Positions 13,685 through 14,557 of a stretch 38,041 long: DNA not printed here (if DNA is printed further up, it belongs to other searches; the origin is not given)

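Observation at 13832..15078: Divergent FlhD-like / FlhC-like regulator pair in a non-flagellar, non-ICE context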

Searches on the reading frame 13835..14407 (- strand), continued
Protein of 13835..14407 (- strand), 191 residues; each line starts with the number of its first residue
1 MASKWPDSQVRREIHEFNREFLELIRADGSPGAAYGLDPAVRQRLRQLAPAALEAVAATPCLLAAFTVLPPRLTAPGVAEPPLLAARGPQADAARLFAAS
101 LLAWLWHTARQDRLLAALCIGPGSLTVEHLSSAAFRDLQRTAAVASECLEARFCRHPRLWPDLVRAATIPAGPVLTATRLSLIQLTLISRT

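Call 71: find_encoding_contigs(protein=P0443, flank=8000, max_places=2)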
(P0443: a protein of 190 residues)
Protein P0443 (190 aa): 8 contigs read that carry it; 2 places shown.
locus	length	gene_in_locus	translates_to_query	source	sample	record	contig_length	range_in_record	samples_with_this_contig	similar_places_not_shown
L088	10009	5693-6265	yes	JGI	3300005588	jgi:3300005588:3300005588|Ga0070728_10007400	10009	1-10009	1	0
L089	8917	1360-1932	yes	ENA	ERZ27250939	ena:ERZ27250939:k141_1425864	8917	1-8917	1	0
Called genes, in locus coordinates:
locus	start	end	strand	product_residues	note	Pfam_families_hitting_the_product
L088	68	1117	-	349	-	PF01118:Semialdhyde_dh, PF22698:Semialdhyde_dhC_1, PF02774:Semialdhyde_dhC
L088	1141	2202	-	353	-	-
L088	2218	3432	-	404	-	PF00764:Arginosuc_synth, PF20979:Arginosuc_syn_C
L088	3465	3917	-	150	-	PF01316:Arg_repressor, PF02863:Arg_repressor_C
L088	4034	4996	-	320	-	PF09296:NUDIX-like, PF09297:Zn_ribbon_NUD (weak), PF00293:NUDIX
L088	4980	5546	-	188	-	-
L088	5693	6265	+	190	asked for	PF05247:FlhD (faint)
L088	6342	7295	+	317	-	PF00005:ABC_tran, PF13304:AAA_21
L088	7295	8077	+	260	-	PF01061:ABC2_membrane, PF12698:ABC2_membrane_3 (weak)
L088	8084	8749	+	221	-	PF02586:SRAP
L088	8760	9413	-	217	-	PF16537:T2SSB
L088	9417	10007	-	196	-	?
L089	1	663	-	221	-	?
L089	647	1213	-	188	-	-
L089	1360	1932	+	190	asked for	PF05247:FlhD (faint)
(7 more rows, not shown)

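Call 72: find_encoding_contigs(protein=P0472, flank=8000, max_places=2)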
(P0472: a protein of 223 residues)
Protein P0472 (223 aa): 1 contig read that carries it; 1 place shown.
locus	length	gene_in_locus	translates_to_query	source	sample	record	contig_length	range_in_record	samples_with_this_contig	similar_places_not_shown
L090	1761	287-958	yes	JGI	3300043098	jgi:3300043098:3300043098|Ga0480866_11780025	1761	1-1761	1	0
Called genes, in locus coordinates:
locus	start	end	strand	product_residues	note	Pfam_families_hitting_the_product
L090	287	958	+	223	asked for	PF05247:FlhD (faint)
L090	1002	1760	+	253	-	?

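Call 73: find_encoding_contigs(protein=P0494, flank=8000, max_places=2)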
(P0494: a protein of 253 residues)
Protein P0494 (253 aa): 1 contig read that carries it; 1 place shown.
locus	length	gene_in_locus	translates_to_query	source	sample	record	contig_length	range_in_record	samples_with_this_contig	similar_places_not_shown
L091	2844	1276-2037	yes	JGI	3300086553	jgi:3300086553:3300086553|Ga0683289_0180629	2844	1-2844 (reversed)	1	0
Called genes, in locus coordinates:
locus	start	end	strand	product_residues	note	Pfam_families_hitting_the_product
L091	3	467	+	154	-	?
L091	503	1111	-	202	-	PF05280:FlhC (weak)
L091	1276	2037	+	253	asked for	-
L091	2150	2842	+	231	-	?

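Call 74: find_encoding_contigs(protein=P0481, flank=8000, max_places=2)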
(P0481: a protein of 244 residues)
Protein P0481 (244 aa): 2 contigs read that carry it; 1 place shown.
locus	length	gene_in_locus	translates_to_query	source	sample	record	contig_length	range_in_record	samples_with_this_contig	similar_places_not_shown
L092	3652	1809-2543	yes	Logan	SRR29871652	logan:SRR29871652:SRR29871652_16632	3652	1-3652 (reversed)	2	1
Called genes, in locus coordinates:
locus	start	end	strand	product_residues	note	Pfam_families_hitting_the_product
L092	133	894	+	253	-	-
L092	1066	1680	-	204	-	-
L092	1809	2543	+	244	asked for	-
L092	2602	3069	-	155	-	-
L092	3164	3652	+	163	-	?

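Call 75: find_encoding_contigs(protein=P0460, flank=8000, max_places=2)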
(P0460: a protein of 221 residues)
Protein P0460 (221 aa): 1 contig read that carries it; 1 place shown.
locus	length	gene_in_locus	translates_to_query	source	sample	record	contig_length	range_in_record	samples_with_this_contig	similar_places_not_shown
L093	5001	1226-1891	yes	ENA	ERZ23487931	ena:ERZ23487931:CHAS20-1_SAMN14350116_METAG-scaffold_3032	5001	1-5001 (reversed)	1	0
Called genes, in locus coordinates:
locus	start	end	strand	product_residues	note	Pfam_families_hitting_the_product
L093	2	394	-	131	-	?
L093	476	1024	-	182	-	PF05280:FlhC (faint)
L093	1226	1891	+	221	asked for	PF05247:FlhD (faint)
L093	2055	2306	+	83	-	-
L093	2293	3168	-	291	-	PF00561:Abhydrolase_1, PF12697:Abhydrolase_6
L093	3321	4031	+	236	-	PF13428:TPR_14 (faint), PF13174:TPR_6 (faint), PF00515:TPR_1 (weak), PF07719:TPR_2 (weak), PF13181:TPR_8 (weak), PF13424:TPR_12, PF13432:TPR_16 (weak), PF14559:TPR_19 (weak), +6 more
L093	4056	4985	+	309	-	PF00005:ABC_tran, PF13304:AAA_21 (weak)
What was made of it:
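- It holds at 21% D identity (call 71) and in other distant members (calls 73-75).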
